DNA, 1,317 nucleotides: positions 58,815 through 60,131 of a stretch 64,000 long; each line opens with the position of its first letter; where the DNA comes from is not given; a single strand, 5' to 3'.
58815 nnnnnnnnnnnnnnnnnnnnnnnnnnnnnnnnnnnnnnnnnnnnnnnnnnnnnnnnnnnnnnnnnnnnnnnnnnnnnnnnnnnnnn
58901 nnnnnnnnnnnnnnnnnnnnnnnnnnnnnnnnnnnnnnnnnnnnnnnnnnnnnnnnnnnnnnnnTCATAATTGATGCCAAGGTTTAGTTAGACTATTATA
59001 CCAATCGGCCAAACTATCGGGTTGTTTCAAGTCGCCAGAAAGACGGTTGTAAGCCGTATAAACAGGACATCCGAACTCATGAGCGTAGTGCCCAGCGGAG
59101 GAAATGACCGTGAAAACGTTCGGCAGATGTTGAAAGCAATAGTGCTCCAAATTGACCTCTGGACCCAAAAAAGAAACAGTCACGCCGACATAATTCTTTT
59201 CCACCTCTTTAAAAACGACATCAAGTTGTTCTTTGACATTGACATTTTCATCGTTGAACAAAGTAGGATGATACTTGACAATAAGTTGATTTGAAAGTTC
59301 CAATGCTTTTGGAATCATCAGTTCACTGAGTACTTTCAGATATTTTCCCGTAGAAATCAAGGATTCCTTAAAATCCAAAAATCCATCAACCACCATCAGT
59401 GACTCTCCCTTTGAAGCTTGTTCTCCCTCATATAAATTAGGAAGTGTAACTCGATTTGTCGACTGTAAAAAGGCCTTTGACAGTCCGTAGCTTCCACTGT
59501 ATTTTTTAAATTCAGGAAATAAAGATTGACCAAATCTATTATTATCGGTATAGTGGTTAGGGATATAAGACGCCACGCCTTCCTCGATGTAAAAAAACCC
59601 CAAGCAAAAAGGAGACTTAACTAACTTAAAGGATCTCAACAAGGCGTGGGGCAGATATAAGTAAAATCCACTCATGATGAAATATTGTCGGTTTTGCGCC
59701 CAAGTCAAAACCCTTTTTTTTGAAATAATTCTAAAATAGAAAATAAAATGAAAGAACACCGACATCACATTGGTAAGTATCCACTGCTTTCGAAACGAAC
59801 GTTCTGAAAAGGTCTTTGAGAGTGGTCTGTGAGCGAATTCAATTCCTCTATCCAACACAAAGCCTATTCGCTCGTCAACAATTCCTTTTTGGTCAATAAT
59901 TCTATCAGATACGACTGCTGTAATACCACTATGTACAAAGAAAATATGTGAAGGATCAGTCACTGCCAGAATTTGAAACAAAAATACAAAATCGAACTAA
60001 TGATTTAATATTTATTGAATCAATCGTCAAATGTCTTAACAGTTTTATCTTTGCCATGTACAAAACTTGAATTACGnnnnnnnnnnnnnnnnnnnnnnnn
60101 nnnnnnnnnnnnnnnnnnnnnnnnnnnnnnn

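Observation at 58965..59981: Unassignable 338-aa protein coupled into the glycan operon carries sialyltransferase-like short motifs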

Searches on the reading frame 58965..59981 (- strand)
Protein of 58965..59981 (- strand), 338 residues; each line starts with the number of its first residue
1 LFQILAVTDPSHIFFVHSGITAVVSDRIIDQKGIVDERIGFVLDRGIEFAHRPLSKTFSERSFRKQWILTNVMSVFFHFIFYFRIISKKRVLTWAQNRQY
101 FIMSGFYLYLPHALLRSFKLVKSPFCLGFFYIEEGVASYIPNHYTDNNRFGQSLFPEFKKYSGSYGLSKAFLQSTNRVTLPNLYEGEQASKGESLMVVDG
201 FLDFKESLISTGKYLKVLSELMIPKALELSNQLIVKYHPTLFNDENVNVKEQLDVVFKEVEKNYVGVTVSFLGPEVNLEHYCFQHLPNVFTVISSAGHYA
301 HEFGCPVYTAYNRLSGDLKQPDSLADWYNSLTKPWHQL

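Call 3: search_protein_families(library=pfam, proteins=[window:58965-59981:-], max_evalue=10)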
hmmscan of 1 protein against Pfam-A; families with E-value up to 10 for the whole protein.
window:58965-59981:- (338 aa): 1 family
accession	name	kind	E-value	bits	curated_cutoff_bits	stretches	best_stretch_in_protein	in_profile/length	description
PF04202.18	Mfp-3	-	0.041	14.7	22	1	127-177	15-65/71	Foot protein 3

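Call 4: search_protein_families(library=ncbifam, proteins=[window:58965-59981:-], max_evalue=10)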
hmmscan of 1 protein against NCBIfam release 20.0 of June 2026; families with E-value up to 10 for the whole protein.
window:58965-59981:- (338 aa): 0 families

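Call 5: search_solved_structures(query=window:58965-59981:-, max_evalue=10, show_alignments=2)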
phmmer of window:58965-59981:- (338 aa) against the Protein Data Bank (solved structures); distinct sequences matched with E-value up to 10: 6.
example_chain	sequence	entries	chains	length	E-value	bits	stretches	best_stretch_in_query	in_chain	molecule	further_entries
8gsp_H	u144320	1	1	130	0.76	12.4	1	248-302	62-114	IG HEAVY CHAIN VARIABLE REGION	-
8vnv_P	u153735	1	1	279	1.6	11.3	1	110-188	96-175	Zinc finger protein AEBP2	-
9c8u_F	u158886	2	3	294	1.8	11.2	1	110-188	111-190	Zinc finger protein AEBP2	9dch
6c23_P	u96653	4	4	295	1.8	11.2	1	110-188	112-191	Zinc finger protein AEBP2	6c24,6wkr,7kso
8vmi_P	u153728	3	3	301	1.9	11.1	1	110-188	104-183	Isoform 3 of Zinc finger protein AEBP2 | AEPB2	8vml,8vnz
8t9g_M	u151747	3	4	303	1.9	11.1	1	110-188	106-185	Zinc finger protein AEBP2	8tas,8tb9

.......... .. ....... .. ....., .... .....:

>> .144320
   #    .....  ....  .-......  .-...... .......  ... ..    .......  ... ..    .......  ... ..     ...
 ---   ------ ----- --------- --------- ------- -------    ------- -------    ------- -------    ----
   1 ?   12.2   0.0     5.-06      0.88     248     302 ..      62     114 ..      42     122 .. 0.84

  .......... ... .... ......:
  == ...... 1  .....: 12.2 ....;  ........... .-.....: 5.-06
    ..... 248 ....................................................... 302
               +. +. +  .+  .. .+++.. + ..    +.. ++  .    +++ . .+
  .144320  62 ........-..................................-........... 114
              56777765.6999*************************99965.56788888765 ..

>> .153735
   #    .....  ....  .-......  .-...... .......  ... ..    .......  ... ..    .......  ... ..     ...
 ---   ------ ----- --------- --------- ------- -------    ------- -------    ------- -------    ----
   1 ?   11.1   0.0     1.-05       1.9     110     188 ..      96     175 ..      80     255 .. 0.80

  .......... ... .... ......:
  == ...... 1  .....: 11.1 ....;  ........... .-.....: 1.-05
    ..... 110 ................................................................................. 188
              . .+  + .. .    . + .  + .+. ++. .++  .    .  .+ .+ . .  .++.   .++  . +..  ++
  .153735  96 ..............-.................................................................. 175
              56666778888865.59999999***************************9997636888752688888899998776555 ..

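Call 6: find_homologous_proteins(query=window:58965-59981:-, max_evalue=0.001)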
Query window:58965-59981:- (338 aa): 4 proteins with E <= 0.001 among 960 candidates.
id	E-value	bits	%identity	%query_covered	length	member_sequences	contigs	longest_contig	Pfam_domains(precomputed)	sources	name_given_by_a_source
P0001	2.6e-224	762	99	100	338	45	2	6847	-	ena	-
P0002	4.7e-167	574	74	98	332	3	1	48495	-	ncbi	-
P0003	7.6e-167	573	75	98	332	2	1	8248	-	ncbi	-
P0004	1.5e-139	483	62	100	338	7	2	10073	-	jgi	-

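Call 12: find_encoding_contigs(protein=P0002, flank=10000, max_places=3)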
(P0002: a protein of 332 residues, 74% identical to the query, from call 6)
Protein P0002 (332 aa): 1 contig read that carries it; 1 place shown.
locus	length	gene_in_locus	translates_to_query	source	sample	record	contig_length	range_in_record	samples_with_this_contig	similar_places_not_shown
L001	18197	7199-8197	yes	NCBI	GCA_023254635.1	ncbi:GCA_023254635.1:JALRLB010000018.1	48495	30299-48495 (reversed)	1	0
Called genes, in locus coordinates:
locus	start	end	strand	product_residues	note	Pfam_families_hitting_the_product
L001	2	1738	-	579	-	?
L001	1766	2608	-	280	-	PF12730:ABC2_membrane_4 (weak), PF12679:ABC2_membrane_2, PF12698:ABC2_membrane_3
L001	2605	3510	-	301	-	PF00005:ABC_tran, PF13304:AAA_21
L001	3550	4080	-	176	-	PF07929:PRiA4_ORF3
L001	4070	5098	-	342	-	PF02628:COX15-CtaA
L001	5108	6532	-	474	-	PF01743:PolyA_pol, PF12627:PolyA_pol_RNAbd, PF01966:HD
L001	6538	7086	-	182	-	PF01300:Sua5_yciO_yrdC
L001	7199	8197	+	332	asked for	-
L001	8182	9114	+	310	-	PF13641:Glyco_tranf_2_3, PF00535:Glycos_transf_2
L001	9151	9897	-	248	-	PF00535:Glycos_transf_2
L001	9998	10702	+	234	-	PF01522:Polysacc_deac_1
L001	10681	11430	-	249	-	PF00535:Glycos_transf_2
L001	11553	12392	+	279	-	PF00535:Glycos_transf_2, PF10111:Glyco_tranf_2_2, PF13641:Glyco_tranf_2_3, PF02709:Glyco_transf_7C (faint)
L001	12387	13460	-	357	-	PF01075:Glyco_transf_9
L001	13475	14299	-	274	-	PF14805:THDPS_N_2, PF00132:Hexapep (weak), PF14602:Hexapep_2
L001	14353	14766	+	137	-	PF03652:RuvX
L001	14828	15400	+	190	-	PF01327:Pep_deformylase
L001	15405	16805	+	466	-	PF01554:MatE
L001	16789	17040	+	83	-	-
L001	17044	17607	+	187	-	PF01569:PAP2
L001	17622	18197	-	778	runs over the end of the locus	PF17162:DUF5118 (weak), PF17148:DUF5117, PF16313:DUF4953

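Call 14: find_related_loci(query=A1, collection=genome_contigs, flank=8000)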
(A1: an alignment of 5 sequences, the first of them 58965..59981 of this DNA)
Query A1 (338 aa) in genome_contigs; peptide patterns used: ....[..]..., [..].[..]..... (x = any residue, [..] = any of these).
102 stretches matched a pattern; 2 encode a relative of the query (tblastn E <= 1e-3); 2 distinct loci.
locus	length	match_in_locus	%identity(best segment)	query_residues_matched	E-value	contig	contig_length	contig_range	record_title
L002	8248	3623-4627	75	4-338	3e-174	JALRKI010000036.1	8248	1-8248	MAG: Flavobacteriaceae bacterium isolate WKH.42 WKH_255530, whole genome shotgun sequence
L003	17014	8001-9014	62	1-338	1e-147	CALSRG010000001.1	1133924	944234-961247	MAG: uncultured Flavobacteriaceae bacterium isolate O_MB241 genome assembly, contig: contig_4976_O_MB241, whole genome s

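Call 16: search_protein_representatives(alignment_id=A1)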
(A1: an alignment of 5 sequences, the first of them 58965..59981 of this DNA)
Query: 5 sequences, 338 profile positions. Proteins with E-value up to 0.001 (for the whole library): 95; up to 1e-10: 13; up to 1e-30: 1. The best 95 are listed.
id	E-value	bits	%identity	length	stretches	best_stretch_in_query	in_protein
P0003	5.1e-205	696.8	-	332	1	7-338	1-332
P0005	3.9e-21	92.2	-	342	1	11-316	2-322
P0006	2.3e-16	76.6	-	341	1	11-316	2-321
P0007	8.5e-14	68.1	-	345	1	11-333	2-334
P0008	7.6e-13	65.0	-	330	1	12-319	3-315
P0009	4.8e-12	62.4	-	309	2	83-319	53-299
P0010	5.7e-12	62.1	-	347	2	11-145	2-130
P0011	6.6e-12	61.9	-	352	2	12-159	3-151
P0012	1.0e-11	61.3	-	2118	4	105-312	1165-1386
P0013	1.7e-11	60.6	-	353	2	9-145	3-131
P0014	2.9e-11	59.8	-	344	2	141-328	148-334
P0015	3.3e-11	59.6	-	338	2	11-184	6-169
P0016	1.0e-10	58.0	-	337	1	9-317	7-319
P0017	2.1e-10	57.0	-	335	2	11-142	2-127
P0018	4.7e-10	55.8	-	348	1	11-314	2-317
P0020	1.0e-09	54.7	-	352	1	6-307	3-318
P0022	2.1e-09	53.7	-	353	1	11-318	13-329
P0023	2.2e-09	53.6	-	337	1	11-333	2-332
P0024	2.3e-09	53.6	-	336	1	11-313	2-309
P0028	1.0e-08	51.4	-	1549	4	9-328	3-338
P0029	1.2e-08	51.2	-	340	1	12-318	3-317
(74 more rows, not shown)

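Call 18: predict_structure(alignment_id=A1)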
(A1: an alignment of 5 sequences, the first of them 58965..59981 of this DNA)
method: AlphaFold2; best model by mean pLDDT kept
length: 338 residues; sequences in the alignment: 5
mean_pLDDT: 40.4   pTM: 0.35
mean pLDDT of the five models: 40.4, 40.2, 39.8, 39.7, 38.2
residues with pLDDT >= 90: 0; 70-90: 4; 50-70: 86; < 50: 248
segments of 3 or more residues with pLDDT < 50: 1-72, 95-192, 198-209, 240-246, 274-281, 283-285, 292-306, 311-315, 320-338
pLDDT, mean of each block of 10 residues (from residue 1): 36 28 24 25 24 30 45 51 56 46 31 24 21 26 31 32 28 27 32 47 41 59 61 55 47 66 68 47 50 45 48 49 40 31
secondary structure, 60 per line:
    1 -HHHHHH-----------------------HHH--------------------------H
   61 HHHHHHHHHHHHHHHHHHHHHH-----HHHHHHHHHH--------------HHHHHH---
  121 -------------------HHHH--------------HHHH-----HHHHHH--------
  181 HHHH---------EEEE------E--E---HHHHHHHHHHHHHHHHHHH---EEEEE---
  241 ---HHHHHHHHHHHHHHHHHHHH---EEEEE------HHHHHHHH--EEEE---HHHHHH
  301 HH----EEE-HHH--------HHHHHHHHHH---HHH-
elements in order: H2-7 H60-82 H88-97 H112-117 H140-143 H158-161 H167-172 H181-184 E194-197 H211-229 E233-237 H244-263 E267-271 H278-285 E288-291 H295-302 E307-309 H322-331

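Call 20: search_protein_families(library=pfam, alignment_id=A2, max_evalue=0.01)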
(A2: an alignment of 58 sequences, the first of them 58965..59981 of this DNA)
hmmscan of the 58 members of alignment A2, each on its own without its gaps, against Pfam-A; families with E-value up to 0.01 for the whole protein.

A. member 1, window:58965-59981:- (338 aa): 0 families

B. families by the number of members that match (of 58 scanned): 4 families
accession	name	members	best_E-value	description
PF07388.17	A-2_8-polyST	22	1.3e-10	Alpha-2,8-polysialyltransferase (POLYST)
PF05159.20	Capsule_synth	1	0.0027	Capsule polysaccharide biosynthesis protein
PF11553.14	DUF3231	1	0.003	Protein of unknown function (DUF3231)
PF21857.2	DUF6913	1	0.0042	Family of unknown function (DUF6913)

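Call 21: search_solved_structures(query=A2, max_evalue=10, show_alignments=3)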
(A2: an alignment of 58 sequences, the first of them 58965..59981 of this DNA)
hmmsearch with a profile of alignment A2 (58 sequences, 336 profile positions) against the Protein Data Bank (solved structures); distinct sequences matched with E-value up to 10: 18.
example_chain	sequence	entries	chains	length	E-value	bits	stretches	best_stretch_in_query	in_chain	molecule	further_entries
2ej7_A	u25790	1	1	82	0.01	18.4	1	210-262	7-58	HCG3 gene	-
2m6y_A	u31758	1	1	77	0.047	16.2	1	209-261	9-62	DnaJ homolog subfamily A member 1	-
2lo1_A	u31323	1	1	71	0.049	16.2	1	228-261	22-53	DnaJ homolog subfamily A member 1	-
1iur_A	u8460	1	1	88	0.062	15.8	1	229-277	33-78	KIAA0730 protein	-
8e2o_A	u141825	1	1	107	0.2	14.1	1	229-261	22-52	Isoform 2 of DnaJ homolog subfamily A member 1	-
2ctr_A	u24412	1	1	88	0.22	14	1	229-263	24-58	DnaJ homolog subfamily B member 9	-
2nbs_A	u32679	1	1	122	0.29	13.6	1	216-277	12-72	E_1r26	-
7qep_C7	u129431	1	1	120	0.31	13.5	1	179-249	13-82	40S ribosomal protein S17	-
3gab_A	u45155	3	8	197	0.37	13.3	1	194-273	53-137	DNA mismatch repair protein mutL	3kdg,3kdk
2n04_A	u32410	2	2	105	0.39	13.2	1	230-261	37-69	DnaJ homolog subfamily C member 5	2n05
2ctw_A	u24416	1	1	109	0.42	13.1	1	230-261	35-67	DnaJ homolog subfamily C member 5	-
6d6x_A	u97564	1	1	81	0.46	13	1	230-277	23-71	Type II HSP40 co-chaperone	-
8eod_A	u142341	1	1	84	0.47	12.9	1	230-277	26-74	Protein SIS1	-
2och_A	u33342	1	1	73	0.54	12.7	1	230-261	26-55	Hypothetical protein dnj-12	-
6u3r_A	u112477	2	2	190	0.56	12.7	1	229-262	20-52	DnaJ homolog subfamily B member 6,DnaJ homolog subfamily B member 6 | DnaJ homolog subfamily B member 6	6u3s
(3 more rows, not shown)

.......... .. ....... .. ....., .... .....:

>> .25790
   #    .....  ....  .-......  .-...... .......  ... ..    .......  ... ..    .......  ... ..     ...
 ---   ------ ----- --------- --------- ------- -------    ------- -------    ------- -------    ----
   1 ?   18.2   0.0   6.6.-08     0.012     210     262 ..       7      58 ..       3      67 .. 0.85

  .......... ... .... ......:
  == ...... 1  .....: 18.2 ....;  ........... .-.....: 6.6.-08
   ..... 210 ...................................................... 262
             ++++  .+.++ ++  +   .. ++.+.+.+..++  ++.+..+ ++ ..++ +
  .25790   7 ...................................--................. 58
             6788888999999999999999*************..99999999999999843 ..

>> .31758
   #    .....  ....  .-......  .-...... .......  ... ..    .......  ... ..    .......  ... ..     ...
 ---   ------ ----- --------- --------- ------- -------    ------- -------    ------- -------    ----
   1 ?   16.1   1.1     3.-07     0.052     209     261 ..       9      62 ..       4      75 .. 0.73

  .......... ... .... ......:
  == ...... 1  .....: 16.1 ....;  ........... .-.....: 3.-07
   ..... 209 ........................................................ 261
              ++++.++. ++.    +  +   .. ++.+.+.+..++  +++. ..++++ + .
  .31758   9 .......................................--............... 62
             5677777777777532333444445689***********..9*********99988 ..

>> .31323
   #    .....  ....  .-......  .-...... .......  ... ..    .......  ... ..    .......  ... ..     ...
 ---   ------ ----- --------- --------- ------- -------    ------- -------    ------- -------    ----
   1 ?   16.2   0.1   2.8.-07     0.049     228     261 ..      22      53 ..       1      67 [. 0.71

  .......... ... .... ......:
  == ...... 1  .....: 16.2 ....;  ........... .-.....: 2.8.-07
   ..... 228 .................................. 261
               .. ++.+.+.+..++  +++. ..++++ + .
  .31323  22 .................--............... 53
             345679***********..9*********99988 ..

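Call 23: list_cluster_members(proteins=[P0005, P0006, P0007, P0008, P0010, P0011, P0013, P0016, P0012, P0028])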
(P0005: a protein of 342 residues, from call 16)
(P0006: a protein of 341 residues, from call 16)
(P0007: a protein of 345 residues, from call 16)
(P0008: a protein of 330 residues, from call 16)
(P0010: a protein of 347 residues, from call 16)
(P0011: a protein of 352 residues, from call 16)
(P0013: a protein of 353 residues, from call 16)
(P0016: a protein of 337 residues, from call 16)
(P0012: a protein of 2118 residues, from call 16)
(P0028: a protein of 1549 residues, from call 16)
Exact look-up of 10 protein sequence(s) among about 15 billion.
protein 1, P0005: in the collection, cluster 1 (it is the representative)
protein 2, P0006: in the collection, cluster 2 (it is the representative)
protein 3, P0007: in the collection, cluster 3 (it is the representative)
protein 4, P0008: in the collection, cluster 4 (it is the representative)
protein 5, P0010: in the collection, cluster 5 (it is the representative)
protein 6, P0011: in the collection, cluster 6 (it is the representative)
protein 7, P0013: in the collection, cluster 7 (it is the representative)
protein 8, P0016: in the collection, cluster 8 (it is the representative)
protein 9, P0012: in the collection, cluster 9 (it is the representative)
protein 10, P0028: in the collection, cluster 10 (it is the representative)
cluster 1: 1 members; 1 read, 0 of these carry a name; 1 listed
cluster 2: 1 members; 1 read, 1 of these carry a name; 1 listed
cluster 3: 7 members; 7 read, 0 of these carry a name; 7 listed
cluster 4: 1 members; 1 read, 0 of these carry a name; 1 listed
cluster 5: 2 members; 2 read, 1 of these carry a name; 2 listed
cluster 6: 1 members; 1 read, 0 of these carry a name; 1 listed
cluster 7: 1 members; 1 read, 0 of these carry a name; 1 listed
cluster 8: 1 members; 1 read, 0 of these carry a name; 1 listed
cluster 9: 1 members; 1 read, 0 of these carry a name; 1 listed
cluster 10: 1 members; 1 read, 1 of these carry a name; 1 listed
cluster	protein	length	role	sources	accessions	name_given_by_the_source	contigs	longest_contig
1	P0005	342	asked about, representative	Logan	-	-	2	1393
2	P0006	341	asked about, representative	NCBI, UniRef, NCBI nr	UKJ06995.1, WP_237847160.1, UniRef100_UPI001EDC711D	alpha-2,8-polysialyltransferase family protein [Solitalea lacus] | alpha-2,8-polysialyltransferase family protein n=1 Tax=Solitalea lacus TaxID=2911172 ...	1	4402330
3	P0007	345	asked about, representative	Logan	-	-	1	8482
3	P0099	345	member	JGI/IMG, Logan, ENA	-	-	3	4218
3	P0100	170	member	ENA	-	-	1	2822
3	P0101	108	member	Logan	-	-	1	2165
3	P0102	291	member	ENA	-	-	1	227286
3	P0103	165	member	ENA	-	-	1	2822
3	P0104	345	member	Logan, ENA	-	-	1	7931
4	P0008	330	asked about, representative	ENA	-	-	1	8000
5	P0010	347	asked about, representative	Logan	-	-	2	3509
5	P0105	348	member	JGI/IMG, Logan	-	hypothetical protein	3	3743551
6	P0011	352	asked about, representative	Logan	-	-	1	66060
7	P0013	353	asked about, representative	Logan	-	-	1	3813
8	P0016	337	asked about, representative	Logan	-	-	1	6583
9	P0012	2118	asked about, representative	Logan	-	-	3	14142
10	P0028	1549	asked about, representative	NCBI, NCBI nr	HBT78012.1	MAG TPA: hypothetical protein DEB39_14065 [Planctomycetaceae bacterium] | hypothetical protein [Planctomycetaceae bacterium]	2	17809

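Call 25: find_encoding_contigs(protein=P0006, flank=10000, max_places=2)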
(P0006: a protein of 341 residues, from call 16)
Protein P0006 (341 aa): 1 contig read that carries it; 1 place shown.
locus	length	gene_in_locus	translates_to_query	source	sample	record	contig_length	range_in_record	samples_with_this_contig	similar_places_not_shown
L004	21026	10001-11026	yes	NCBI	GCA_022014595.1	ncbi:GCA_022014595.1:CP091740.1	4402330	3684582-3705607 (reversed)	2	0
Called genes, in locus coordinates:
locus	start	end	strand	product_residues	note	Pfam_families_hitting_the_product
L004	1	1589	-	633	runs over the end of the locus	PF00005:ABC_tran, PF02463:SMC_N (faint), PF13401:AAA_22 (faint), PF13304:AAA_21 (weak), PF12848:ABC_tran_Xtn, PF00005:ABC_tran, PF16326:ABC_tran_CTD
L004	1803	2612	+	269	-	-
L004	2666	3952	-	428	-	PF00083:Sugar_tr, PF07690:MFS_1, PF13347:MFS_2 (weak), PF07690:MFS_1, PF13347:MFS_2 (weak)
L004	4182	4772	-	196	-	PF13022:HTH_Tnp_1_2 (faint), PF00440:TetR_N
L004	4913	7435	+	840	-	PF13620:CarboxypepD_reg, PF13715:CarbopepD_reg_2, PF00593:TonB_dep_Rec_b-barrel, PF14905:OMP_b-brl_3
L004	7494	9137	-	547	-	PF00496:SBP_bac_5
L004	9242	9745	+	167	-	-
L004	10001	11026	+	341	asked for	-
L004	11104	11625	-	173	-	PF02525:Flavodoxin_2, PF03358:FMN_red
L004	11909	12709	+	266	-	PF01656:CbiA, PF02374:ArsA_ATPase (faint), PF06564:CBP_BcsQ (weak), PF09140:MipZ (faint), PF10609:ParA (weak), PF13614:AAA_31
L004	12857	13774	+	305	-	PF02195:ParB_N, PF17762:HTH_ParB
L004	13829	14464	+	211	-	PF18935:DUF5683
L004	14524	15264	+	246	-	PF01113:DapB_N, PF05173:DapB_C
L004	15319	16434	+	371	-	PF10502:Peptidase_S26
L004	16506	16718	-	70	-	-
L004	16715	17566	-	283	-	PF00581:Rhodanese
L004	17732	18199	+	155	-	PF20432:Xre-like-HTH (weak), PF09722:Xre_MbcA_ParS_C (weak)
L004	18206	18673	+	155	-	PF08808:RES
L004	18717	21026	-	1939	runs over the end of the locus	PF01835:MG2 (faint), PF13620:CarboxypepD_reg, PF13715:CarbopepD_reg_2, PF07715:Plug (weak), PF00207:A2M, PF17973:bMG10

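Call 26: find_encoding_contigs(protein=P0011, flank=10000, max_places=2)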
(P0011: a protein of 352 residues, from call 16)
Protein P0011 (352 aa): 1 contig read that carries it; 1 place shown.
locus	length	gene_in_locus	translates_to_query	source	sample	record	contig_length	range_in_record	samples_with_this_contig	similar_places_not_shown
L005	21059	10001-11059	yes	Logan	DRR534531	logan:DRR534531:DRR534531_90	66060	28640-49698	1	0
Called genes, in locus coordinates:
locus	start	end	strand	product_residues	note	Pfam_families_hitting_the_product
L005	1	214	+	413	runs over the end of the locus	-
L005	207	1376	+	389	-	PF00534:Glycos_transf_1, PF13692:Glyco_trans_1_4, PF13524:Glyco_trans_1_2 (weak)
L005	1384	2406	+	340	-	PF04321:RmlD_sub_bind, PF05368:NmrA, PF01073:3Beta_HSD, PF01370:Epimerase, PF02719:Polysacc_synt_2, PF07993:NAD_binding_4, PF13460:NAD_binding_10, PF16363:GDP_Man_Dehyd, +1 more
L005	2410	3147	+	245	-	PF01370:Epimerase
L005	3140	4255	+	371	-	PF00534:Glycos_transf_1, PF13692:Glyco_trans_1_4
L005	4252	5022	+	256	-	PF00535:Glycos_transf_2, PF10111:Glyco_tranf_2_2 (faint), PF13641:Glyco_tranf_2_3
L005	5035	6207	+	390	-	PF13439:Glyco_transf_4, PF20706:GT4-conflict (faint), PF00534:Glycos_transf_1, PF13692:Glyco_trans_1_4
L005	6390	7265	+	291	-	PF03102:NeuB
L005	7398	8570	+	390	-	PF02348:CTP_transf_3, PF00702:Hydrolase (faint), PF08282:Hydrolase_3 (weak)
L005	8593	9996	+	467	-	PF01943:Polysacc_synt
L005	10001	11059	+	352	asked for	-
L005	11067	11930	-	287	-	PF02485:Branch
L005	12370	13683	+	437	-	PF02397:Bac_transf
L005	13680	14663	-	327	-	PF01207:Dus, PF01180:DHO_dh (weak)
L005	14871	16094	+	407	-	PF01136:Peptidase_U32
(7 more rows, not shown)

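Call 30: predict_structure(alignment_id=A2)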
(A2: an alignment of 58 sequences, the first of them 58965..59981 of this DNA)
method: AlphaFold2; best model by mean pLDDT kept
length: 338 residues; sequences in the alignment: 58
mean_pLDDT: 90.1   pTM: 0.88
mean pLDDT of the five models: 90.1, 89.1, 87.5, 87.4, 87.3
residues with pLDDT >= 90: 216; 70-90: 106; 50-70: 13; < 50: 3
segments of 3 or more residues with pLDDT < 50: 1-3
pLDDT, mean of each block of 10 residues (from residue 1): 62 94 96 95 89 93 89 85 85 85 90 75 90 92 78 74 94 93 89 94 85 96 98 96 95 97 97 94 97 95 97 90 85 96
secondary structure, 60 per line:
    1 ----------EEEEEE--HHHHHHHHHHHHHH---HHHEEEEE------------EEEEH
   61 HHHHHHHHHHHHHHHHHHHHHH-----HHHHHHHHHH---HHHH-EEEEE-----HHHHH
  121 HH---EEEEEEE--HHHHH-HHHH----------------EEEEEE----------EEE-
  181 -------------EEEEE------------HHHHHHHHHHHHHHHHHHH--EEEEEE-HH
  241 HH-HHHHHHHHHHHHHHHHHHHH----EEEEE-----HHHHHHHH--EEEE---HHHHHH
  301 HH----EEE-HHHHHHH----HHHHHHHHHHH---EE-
elements in order: E11-16 H19-32 E39-43 E56-59 H60-82 H88-97 H101-104 E106-110 H116-122 E126-132 H135-139 H141-144 E161-166 E177-179 E194-198 H211-229 E232-237 H239-242 H244-263 E268-272 H278-285 E288-291 H295-302 E307-309 H311-317 H322-332
